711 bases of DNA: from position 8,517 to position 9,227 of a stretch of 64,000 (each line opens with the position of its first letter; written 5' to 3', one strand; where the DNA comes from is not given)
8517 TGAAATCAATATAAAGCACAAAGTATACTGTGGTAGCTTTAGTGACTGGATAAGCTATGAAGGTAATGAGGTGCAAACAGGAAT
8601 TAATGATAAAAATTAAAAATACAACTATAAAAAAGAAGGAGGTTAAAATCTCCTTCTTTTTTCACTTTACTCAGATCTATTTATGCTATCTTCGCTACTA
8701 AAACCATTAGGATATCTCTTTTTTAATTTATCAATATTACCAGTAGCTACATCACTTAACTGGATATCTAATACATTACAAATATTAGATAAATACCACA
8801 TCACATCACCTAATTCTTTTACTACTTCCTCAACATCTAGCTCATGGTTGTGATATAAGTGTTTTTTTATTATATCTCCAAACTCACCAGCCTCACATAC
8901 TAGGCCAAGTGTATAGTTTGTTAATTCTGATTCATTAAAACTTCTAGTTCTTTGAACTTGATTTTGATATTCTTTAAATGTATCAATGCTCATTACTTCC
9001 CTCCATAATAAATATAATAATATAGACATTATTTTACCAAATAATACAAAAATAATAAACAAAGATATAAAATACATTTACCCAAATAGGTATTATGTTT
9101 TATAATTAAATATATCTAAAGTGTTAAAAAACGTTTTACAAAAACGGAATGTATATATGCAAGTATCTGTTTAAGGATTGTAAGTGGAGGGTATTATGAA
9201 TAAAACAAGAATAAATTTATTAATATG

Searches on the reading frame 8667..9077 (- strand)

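Call 77: search_protein_families(library=pfam, proteins=[window:8667-9077:-], max_evalue=0.0001)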
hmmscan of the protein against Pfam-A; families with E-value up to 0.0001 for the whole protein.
window:8667-9077:- (136 aa): 1 family
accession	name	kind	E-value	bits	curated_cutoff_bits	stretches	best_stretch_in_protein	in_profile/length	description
PF03819.22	MazG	-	2.8e-12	47.2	22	1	54-126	5-74/74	MazG nucleotide pyrophosphohydrolase domain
